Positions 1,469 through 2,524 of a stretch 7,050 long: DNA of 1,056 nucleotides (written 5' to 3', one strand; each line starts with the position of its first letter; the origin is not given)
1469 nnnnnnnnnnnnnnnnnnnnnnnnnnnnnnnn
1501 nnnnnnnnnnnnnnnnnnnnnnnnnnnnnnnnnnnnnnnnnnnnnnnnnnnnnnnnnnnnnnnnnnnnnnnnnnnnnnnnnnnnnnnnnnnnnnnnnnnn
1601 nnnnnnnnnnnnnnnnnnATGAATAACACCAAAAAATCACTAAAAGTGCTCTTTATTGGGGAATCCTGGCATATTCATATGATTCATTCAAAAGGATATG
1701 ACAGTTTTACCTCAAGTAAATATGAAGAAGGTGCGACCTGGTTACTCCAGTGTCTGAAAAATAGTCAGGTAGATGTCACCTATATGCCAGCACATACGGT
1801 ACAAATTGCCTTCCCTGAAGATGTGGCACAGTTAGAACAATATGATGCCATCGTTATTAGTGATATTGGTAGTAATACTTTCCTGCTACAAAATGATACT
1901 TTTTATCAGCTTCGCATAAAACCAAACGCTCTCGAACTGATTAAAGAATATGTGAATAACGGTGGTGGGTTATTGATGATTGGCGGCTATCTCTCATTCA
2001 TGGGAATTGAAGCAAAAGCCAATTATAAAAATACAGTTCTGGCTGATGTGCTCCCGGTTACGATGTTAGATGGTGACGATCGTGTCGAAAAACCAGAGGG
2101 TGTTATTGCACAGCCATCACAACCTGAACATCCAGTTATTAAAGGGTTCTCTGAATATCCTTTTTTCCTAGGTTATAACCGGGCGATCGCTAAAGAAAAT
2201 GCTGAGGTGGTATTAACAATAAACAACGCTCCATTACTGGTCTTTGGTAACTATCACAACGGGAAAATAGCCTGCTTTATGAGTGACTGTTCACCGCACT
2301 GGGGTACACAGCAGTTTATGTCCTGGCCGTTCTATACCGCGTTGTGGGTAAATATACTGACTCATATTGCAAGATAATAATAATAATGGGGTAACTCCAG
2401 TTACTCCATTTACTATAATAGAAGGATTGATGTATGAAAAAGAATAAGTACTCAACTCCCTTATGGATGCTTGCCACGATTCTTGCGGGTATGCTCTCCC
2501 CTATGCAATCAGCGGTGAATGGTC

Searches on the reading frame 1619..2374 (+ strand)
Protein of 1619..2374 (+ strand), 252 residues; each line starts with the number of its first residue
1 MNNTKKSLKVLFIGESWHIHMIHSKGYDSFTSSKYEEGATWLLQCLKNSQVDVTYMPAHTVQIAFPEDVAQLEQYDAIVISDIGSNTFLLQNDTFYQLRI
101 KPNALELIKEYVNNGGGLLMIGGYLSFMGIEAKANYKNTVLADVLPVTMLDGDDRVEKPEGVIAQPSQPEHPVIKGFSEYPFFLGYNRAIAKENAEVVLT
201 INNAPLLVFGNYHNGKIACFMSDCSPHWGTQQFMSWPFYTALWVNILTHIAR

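Call 14: find_homologous_proteins(query=window:1619-2374:+, max_evalue=1e-20)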
Query window:1619-2374:+ (252 aa): 691 proteins with E <= 1e-20 among 1001 candidates; the best 120 are listed.
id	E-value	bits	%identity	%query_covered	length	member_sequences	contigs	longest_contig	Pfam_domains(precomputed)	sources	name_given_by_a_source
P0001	1.5e-169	580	100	100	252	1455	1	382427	PF07090.18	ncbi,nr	ncbi:cytoplasmic protein [Escherichia coli]|nr:cytoplasmic protein [Escherichia coli]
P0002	1.4e-168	577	100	100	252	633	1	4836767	PF07090.18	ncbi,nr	ncbi:cytoplasmic protein [Escherichia coli]|nr:cytoplasmic protein [Escherichia coli]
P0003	8.1e-145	499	90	100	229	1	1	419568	PF07090.18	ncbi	ncbi:TPA: glutamine amidotransferase [Escherichia coli]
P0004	7.8e-139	480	83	100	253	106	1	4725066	PF07090.18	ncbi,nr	ncbi:Putative cytoplasmic protein [Salmonella enterica]|nr:Putative cytoplasmic protein [Salmonella 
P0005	2.7e-125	435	73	100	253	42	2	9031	PF07090.18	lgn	-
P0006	2.2e-124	432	73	100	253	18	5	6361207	PF07090.18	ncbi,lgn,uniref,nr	ncbi:MAG: glutamine amidotransferase [Klebsiella huaxiensis]|uniref:glutamine amidotransferase n=1 T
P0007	1.2e-123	430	73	97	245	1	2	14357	PF07090.18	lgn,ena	-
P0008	2.5e-121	422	71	100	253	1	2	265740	PF07090.18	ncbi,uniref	ncbi:glutamine amidotransferase [Pectobacterium cacticida]|uniref:glutamine amidotransferase n=1 Tax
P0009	2.6e-121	422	71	100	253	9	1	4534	PF07090.18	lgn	-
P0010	8.0e-121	420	70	100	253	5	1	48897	PF07090.18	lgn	-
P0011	6.4e-120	418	71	97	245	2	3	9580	PF07090.18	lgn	-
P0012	1.2e-117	410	71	97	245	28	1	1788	PF07090.18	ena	-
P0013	2.0e-117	409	99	73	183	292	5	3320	PF07090.18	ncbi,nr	ncbi:TPA: glutamine amidotransferase, partial [Escherichia coli]|nr:cytoplasmic protein [Escherichia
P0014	2.4e-117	409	71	97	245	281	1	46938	PF07090.18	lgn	-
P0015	3.5e-115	402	69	97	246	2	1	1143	PF07090.18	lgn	-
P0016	5.4e-114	398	68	97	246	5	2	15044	PF07090.18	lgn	-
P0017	8.0e-114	398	68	100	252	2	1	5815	PF07090.18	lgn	-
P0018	6.4e-113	395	100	38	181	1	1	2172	PF07090.18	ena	-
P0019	6.2e-111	388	67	97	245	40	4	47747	PF07090.18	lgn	-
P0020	1.5e-109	384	66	97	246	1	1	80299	PF07090.18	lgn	-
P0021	2.5e-107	376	65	97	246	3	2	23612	PF07090.18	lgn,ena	-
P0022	2.5e-107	376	66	97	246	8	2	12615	PF07090.18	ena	-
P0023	3.8e-107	376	66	97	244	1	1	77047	PF07090.18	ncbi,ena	-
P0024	3.0e-106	373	64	97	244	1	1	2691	PF07090.18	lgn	-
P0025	4.0e-106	372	65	97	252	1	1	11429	PF07090.18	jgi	jgi:uncharacterized membrane protein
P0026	4.4e-106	372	64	97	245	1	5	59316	PF07090.18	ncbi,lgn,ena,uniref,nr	ncbi:MAG: cytoplasmic protein [Proteobacteria bacterium]|uniref:Cytoplasmic protein n=1 Tax=Candidat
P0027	4.4e-106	372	98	68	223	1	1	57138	PF07090.18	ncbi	-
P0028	4.5e-106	372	66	97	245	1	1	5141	PF07090.18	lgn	-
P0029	6.3e-106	372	66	97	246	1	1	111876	PF07090.18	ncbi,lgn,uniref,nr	ncbi:glutamine amidotransferase [Neobacillus mesonae]|uniref:glutamine amidotransferase n=1 Tax=Neob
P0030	1.1e-105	371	66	97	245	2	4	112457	PF07090.18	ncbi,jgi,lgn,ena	-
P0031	2.6e-105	370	65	97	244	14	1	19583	PF07090.18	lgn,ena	-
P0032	2.6e-105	370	67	97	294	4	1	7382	PF07090.18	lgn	-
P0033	2.6e-105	370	64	97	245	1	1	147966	PF17385.9,PF07090.18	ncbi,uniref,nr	ncbi:glutamine amidotransferase [Oceanobacillus salinisoli]|uniref:glutamine amidotransferase n=1 Ta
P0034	3.3e-105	369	65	97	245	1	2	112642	PF07090.18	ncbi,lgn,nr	ncbi:cytoplasmic protein [Salmonella enterica]|nr:cytoplasmic protein [Salmonella enterica] EBO36344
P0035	5.1e-105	369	65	97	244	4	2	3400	PF07090.18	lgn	-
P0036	5.3e-105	369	65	97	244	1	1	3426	PF07090.18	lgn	-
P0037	5.8e-105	369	65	97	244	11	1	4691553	PF07090.18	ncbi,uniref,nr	ncbi:putative membrane protein [Neobacillus niacini]|uniref:glutamine amidotransferase n=1 Tax=Neoba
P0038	7.3e-105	368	65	97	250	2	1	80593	PF07090.18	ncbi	ncbi:MAG: glutamine amidotransferase [Bacillota bacterium]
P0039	2.0e-104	367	65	97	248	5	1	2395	PF07090.18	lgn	-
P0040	2.6e-104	366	64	97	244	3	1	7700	PF07090.18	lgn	-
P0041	2.7e-104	366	65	97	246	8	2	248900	PF07090.18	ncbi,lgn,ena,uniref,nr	ncbi:glutamine amidotransferase [Buttiauxella noackiae]|uniref:glutamine amidotransferase n=1 Tax=Bu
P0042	3.4e-104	366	64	96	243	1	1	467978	PF07090.18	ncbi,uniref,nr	ncbi:cytoplasmic protein [Alkalihalophilus pseudofirmus]|uniref:glutamine amidotransferase n=1 Tax=A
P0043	3.4e-104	366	63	97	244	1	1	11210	PF07090.18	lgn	-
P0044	3.6e-104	366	64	97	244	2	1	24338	PF07090.18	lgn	-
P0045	4.2e-104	366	64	97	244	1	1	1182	PF07090.18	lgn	-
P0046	1.1e-103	364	65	97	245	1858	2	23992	PF07090.18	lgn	-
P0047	2.6e-103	363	64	97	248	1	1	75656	PF07090.18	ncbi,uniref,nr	ncbi:glutamine amidotransferase [Salinibacillus xinjiangensis]|uniref:Cytoplasmic protein n=1 Tax=Sa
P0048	2.7e-103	363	63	97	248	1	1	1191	PF07090.18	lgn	-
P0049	3.0e-103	363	64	97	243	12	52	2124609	PF07090.18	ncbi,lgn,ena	-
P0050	3.7e-103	363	63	97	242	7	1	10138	PF07090.18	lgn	-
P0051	4.9e-103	362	65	97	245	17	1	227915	PF07090.18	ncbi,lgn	ncbi:cytoplasmic protein [Salmonella enterica]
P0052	5.2e-103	362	63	97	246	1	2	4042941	PF07090.18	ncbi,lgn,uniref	ncbi:glutamine amidotransferase [Aeribacillus sp. FSL K6-8210]|uniref:glutamine amidotransferase n=1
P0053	5.5e-103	362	64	97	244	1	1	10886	PF07090.18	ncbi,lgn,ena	ncbi:MAG TPA: glutamine amidotransferase [Bacillaceae bacterium]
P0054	6.6e-103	362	63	97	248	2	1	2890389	PF07090.18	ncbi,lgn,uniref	ncbi:glutamine amidotransferase [Orbus wheelerorum]|uniref:glutamine amidotransferase n=1 Tax=Orbus 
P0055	1.6e-102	361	65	95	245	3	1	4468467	PF07090.18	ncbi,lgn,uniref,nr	ncbi:glutamine amidotransferase [Bacillus sp. DTU_2020_1000418_1_SI_GHA_SEK_038]|uniref:glutamine am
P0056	1.9e-102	360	64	97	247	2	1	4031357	PF07090.18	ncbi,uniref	ncbi:glutamine amidotransferase [Virgibacillus saliphilus]|uniref:glutamine amidotransferase n=1 Tax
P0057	2.5e-102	360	63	97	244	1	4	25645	PF07090.18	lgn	-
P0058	2.6e-102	360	63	97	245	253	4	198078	PF07090.18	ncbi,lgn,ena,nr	ncbi:cytoplasmic protein [Citrobacter freundii]|nr:cytoplasmic protein [Citrobacter freundii] ELK720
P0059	2.8e-102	360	64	97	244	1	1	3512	PF07090.18,PF24157.2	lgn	-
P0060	3.0e-102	360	61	97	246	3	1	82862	PF07090.18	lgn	-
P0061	3.1e-102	360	63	97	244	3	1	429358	PF07090.18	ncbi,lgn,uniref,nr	ncbi:glutamine amidotransferase [Peribacillus huizhouensis]|uniref:Membrane protein n=1 Tax=Peribaci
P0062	3.3e-102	359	61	98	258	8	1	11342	PF17385.9,PF07090.18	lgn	-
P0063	4.4e-102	359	62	97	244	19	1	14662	PF07090.18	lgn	-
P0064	4.8e-102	359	63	97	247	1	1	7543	PF17385.9,PF07090.18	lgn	-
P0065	1.2e-101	358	62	97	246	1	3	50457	PF07090.18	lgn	-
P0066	1.2e-101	358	62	97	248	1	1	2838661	PF07090.18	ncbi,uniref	ncbi:glutamine amidotransferase [Orbus sturtevantii]|uniref:glutamine amidotransferase n=1 Tax=Orbus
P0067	1.4e-101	357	62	97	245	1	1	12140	PF07090.18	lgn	-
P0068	1.5e-101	357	65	97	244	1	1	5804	PF07090.18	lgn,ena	-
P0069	1.6e-101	357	63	97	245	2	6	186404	PF07090.18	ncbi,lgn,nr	ncbi:cytoplasmic protein [Salmonella enterica subsp. enterica]|nr:cytoplasmic protein [Salmonella en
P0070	2.7e-101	357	61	97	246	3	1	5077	PF07090.18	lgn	-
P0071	3.2e-101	356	62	98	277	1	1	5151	PF07090.18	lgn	-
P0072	3.5e-101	356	63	97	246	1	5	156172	PF07090.18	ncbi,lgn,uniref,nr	ncbi:glutamine amidotransferase [Sporolactobacillus putidus]|uniref:Putative glutamine amidotransfer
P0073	3.9e-101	356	62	97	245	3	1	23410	PF07090.18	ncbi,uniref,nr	ncbi:cytoplasmic protein [Bacillus sp. V3-13]|uniref:glutamine amidotransferase n=1 Tax=Bacillus sp.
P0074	6.2e-101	355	61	96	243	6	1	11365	PF07090.18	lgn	-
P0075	6.6e-101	355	62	97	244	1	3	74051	PF07090.18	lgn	-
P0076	1.0e-100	355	61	97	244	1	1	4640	PF07090.18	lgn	-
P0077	1.6e-100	354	62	95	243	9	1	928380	PF07090.18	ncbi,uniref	ncbi:glutamine amidotransferase [Paenibacillus sp. NPDC058177]|uniref:glutamine amidotransferase n=1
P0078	2.5e-100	353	62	97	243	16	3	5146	PF07090.18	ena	-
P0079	2.6e-100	353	63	97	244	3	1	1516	PF07090.18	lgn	-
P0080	3.1e-100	353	62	97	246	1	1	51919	PF07090.18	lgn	-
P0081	5.1e-100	352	63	97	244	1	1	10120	PF07090.18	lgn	-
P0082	6.9e-100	352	62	97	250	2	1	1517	PF07090.18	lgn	-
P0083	7.8e-100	352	63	97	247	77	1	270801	PF07090.18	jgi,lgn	jgi:uncharacterized membrane protein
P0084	2.0e-99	350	62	95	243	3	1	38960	PF07090.18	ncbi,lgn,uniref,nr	ncbi:glutamine amidotransferase [Alkalihalobacillus oceani]|uniref:glutamine amidotransferase n=1 Ta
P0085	3.3e-99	350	68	91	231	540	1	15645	PF07090.18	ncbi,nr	ncbi:cytoplasmic protein, partial [Salmonella enterica]|nr:cytoplasmic protein [Salmonella enterica]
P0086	3.5e-99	350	63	97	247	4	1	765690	PF07090.18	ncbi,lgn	-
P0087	8.5e-99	348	62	97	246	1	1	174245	PF07090.18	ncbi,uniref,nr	ncbi:glutamine amidotransferase [Oceanobacillus sp. CFH 90083]|uniref:glutamine amidotransferase n=1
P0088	8.7e-99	348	63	97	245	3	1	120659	PF07090.18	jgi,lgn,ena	-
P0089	9.7e-99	348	61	95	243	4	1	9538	PF07090.18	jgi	jgi:uncharacterized membrane protein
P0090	1.1e-98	348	61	97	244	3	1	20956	PF07090.18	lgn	-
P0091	1.4e-98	348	60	96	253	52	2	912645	PF07090.18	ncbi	ncbi:glutamine amidotransferase [Paenibacillus sp. NPDC058910]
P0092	1.4e-98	348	61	96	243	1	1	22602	PF07090.18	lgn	-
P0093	1.4e-98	348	60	95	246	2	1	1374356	PF07090.18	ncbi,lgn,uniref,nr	ncbi:glutamine amidotransferase [Amphibacillus jilinensis]|uniref:glutamine amidotransferase n=1 Tax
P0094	1.7e-98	347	61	98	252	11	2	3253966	PF07090.18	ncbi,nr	ncbi:cytoplasmic protein [Sporosarcina pasteurii]|nr:glutamine amidotransferase [Sporosarcina pasteu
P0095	2.5e-98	347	62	95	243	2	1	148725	PF07090.18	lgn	-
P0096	3.7e-98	346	59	97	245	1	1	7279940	PF07090.18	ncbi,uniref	ncbi:glutamine amidotransferase [Paenibacillus sp. 1P07SE]|uniref:glutamine amidotransferase n=1 Tax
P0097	4.0e-98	346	59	97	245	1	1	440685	PF07090.18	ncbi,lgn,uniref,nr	ncbi:glutamine amidotransferase [Paenibacillus daejeonensis]|uniref:glutamine amidotransferase n=1 T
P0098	5.2e-98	346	59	96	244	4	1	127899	PF07090.18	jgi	-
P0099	5.6e-98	346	62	97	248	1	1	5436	PF07090.18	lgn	-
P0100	5.8e-98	346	64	92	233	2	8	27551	PF07090.18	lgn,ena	-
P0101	8.8e-98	345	59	99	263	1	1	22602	PF07090.18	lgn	-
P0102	9.0e-98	345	60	96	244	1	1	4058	PF07090.18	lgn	-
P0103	1.4e-97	344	60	97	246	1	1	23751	PF07090.18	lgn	-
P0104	2.5e-97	344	60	97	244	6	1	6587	PF07090.18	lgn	-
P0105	3.2e-97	343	59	97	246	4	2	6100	PF07090.18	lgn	-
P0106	3.4e-97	343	61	96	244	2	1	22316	PF07090.18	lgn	-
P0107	4.1e-97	343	60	96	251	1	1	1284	PF07090.18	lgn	-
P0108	4.2e-97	343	60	96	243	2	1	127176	PF07090.18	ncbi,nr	ncbi:cytoplasmic protein [Cohnella sp. AR92]|nr:cytoplasmic protein [Cohnella sp. AR92]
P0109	5.9e-97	342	60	97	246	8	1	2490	PF07090.18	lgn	-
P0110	7.4e-97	342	61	95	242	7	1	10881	PF07090.18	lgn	-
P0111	8.1e-97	342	61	96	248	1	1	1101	PF07090.18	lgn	-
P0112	9.6e-97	342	60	96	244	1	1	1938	PF07090.18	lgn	-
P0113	1.4e-96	341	59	96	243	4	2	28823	PF07090.18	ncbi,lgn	ncbi:hypothetical protein D3C76_129610 [compost metagenome]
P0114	3.1e-96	340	60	96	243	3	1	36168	PF07090.18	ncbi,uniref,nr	ncbi:glutamine amidotransferase [Paenibacillus doosanensis]|uniref:glutamine amidotransferase n=1 Ta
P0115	3.2e-96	340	60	96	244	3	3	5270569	PF07090.18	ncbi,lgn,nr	ncbi:glutamine amidotransferase [Paenibacillus sabinae]|nr:glutamine amidotransferase [Paenibacillus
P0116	4.6e-96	339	59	96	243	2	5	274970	PF07090.18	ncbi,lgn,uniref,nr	ncbi:glutamine amidotransferase [Paenibacillus phocaensis]|uniref:glutamine amidotransferase n=1 Tax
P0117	5.5e-96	339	58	97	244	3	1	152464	PF07090.18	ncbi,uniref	ncbi:glutamine amidotransferase [Bacillus sp. JJ1533]|uniref:glutamine amidotransferase n=1 Tax=Baci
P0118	5.5e-96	339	60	96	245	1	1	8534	PF07090.18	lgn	-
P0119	5.7e-96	339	61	97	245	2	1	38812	PF07090.18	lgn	-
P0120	1.3e-95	338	60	97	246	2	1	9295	PF07090.18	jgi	-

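Call 16: find_encoding_contigs(protein=P0004, flank=4000, max_places=2)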
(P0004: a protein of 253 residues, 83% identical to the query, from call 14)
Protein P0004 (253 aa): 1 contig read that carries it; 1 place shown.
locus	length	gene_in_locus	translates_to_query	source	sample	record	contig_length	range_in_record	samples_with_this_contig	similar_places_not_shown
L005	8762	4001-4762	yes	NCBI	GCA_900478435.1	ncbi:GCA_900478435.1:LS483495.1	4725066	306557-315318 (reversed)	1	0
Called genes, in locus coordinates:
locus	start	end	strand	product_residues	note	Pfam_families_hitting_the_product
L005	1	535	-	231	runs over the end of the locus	PF02678:Pirin, PF07883:Cupin_2 (weak), PF17954:Pirin_C_2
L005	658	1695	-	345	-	PF01408:GFO_IDH_MocA, PF02894:GFO_IDH_MocA_C, PF22725:GFO_IDH_MocA_C3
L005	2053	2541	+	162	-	PF13302:Acetyltransf_3, PF13420:Acetyltransf_4, PF13523:Acetyltransf_8 (weak), PF00583:Acetyltransf_1, PF13673:Acetyltransf_10, PF13508:Acetyltransf_7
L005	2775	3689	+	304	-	PF08220:HTH_DeoR, PF00294:PfkB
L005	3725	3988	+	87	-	PF00294:PfkB, PF08543:Phos_pyr_kin (weak)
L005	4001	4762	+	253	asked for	PF07090:GATase1_like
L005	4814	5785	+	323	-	PF04657:DMT_YdcZ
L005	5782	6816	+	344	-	PF02126:PTE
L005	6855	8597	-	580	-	PF01019:G_glu_transpept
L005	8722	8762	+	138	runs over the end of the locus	PF10956:DUF2756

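Call 17: find_encoding_contigs(protein=P0006, flank=4000, max_places=2)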
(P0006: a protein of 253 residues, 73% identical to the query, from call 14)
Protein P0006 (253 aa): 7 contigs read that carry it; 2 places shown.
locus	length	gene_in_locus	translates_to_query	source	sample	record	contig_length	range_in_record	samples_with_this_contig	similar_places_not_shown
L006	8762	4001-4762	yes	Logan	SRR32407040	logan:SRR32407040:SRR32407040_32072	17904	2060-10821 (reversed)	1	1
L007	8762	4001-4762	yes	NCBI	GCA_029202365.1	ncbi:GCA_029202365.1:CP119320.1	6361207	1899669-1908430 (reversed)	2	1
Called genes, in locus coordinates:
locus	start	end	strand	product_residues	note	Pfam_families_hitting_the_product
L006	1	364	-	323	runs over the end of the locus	PF02126:PTE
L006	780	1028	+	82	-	-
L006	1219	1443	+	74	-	PF04325:DUF465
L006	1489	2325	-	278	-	PF00561:Abhydrolase_1, PF12146:Hydrolase_4, PF12697:Abhydrolase_6, PF00326:Peptidase_S9 (weak)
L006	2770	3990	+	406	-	PF08220:HTH_DeoR, PF00294:PfkB, PF08543:Phos_pyr_kin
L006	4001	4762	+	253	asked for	PF07090:GATase1_like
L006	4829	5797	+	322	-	PF04657:DMT_YdcZ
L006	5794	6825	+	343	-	PF02126:PTE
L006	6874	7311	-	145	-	PF18050:Cyclophil_like2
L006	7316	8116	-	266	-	PF02627:CMD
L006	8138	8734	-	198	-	PF02525:Flavodoxin_2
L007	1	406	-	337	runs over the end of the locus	PF02126:PTE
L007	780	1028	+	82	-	-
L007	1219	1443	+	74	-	PF04325:DUF465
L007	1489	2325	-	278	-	PF00561:Abhydrolase_1, PF12146:Hydrolase_4, PF12697:Abhydrolase_6, PF00326:Peptidase_S9 (weak)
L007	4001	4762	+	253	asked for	PF07090:GATase1_like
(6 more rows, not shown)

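Call 18: find_encoding_contigs(protein=P0008, flank=4000, max_places=2)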
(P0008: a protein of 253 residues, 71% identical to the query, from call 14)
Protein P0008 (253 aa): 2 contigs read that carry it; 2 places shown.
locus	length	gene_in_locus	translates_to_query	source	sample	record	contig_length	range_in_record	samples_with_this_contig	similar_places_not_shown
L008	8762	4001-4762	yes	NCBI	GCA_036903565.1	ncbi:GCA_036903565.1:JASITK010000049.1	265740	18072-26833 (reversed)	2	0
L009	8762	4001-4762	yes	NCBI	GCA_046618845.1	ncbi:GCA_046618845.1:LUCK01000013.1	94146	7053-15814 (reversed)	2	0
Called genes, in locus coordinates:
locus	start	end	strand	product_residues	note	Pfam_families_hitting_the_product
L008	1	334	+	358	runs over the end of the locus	PF02653:BPD_transp_2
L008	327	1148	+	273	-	PF02463:SMC_N (faint), PF00005:ABC_tran, PF13304:AAA_21 (faint), PF12399:BCA_ABC_TP_C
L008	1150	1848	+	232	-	PF00005:ABC_tran, PF13304:AAA_21 (weak)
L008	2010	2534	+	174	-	PF08020:DUF1706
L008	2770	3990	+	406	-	PF08220:HTH_DeoR, PF00294:PfkB, PF08543:Phos_pyr_kin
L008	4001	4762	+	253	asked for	PF07090:GATase1_like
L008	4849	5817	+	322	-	PF04657:DMT_YdcZ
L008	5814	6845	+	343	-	PF02126:PTE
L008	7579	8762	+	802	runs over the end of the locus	PF20395:CTD3 (weak)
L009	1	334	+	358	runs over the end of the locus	PF02653:BPD_transp_2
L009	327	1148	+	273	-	PF02463:SMC_N (faint), PF00005:ABC_tran, PF13304:AAA_21 (faint), PF12399:BCA_ABC_TP_C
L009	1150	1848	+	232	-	PF00005:ABC_tran, PF13304:AAA_21 (weak)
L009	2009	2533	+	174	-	PF08020:DUF1706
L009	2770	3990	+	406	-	PF08220:HTH_DeoR, PF00294:PfkB, PF08543:Phos_pyr_kin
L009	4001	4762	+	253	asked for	PF07090:GATase1_like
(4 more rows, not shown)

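Call 25: find_related_loci(query=A2, collection=genome_contigs, flank=3500)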
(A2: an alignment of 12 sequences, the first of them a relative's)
Query A2 (252 aa) in genome_contigs; peptide patterns used: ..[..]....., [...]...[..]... (x = any residue, [..] = any of these).
562 stretches matched a pattern; 483 encode a relative of the query (tblastn E <= 1e-3); the best 80 are kept; 80 distinct loci.
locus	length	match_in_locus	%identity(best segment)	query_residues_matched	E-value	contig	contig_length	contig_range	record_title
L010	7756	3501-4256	81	1-252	4e-143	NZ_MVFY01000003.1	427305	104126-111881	Citrobacter portucalensis strain A60 A60_S7_L001_NODE_3_length_427305_cov_22.1798, whole genome shotgun sequence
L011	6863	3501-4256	83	1-252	3e-143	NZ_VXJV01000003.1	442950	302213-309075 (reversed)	Salmonella enterica subsp. diarizonae strain CCUG 30040T contig_0000003, whole genome shotgun sequence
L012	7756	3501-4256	81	1-252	3e-143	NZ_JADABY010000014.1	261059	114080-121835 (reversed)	Citrobacter sp. Res13-Sevr-PEB04-36 seq_tig14, whole genome shotgun sequence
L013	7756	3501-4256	71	1-252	1e-127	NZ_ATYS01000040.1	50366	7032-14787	Budvicia aquatica DSM 5075 = ATCC 35567 strain DSM 5075 YWEDRAFT_scaffold_33.34_C, whole genome shotgun sequence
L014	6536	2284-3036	73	1-251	2e-128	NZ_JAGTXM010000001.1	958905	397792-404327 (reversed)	Citrobacter amalonaticus strain ku-bf3 scaffold_0, whole genome shotgun sequence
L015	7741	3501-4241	71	6-252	8e-127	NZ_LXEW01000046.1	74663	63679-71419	Providencia heimbachae ATCC 35613 Sequence00046, whole genome shotgun sequence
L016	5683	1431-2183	70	2-252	2e-126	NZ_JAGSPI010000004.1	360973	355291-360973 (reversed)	Providencia vermicola strain DSM 17385 Scaffold04, whole genome shotgun sequence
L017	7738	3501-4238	72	7-252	4e-126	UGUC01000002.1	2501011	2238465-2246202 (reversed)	Providencia stuartii strain NCTC11800 genome assembly, contig: ERS513146SCcontig000002, whole genome shotgun sequence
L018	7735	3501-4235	71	8-252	1e-125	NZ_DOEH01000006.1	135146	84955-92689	MAG: Providencia sp. isolate UBA10704 contig_275, whole genome shotgun sequence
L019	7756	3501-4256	70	1-252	1e-125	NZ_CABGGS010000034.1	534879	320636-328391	Klebsiella spallanzanii isolate SB6411, whole genome shotgun sequence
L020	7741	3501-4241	71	6-252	7e-124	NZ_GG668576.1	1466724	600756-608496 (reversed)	Proteus mirabilis ATCC 29906 SCAFFOLD1, whole genome shotgun sequence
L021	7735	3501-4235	70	8-252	1e-123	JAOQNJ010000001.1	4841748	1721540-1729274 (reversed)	Providencia alcalifaciens strain BIGb0506 Ga0494987_01, whole genome shotgun sequence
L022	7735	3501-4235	71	8-252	1e-122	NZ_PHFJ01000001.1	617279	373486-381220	Proteus penneri strain ATCC 33519 Scaffold1_1, whole genome shotgun sequence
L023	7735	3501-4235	71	8-252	1e-122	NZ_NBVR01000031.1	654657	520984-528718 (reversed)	Proteus alimentorum strain 08MAS0041 scaffold7, whole genome shotgun sequence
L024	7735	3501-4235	71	8-252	1e-122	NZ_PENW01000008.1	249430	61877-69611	Proteus cibi strain FJ2001126-3 scaffold9, whole genome shotgun sequence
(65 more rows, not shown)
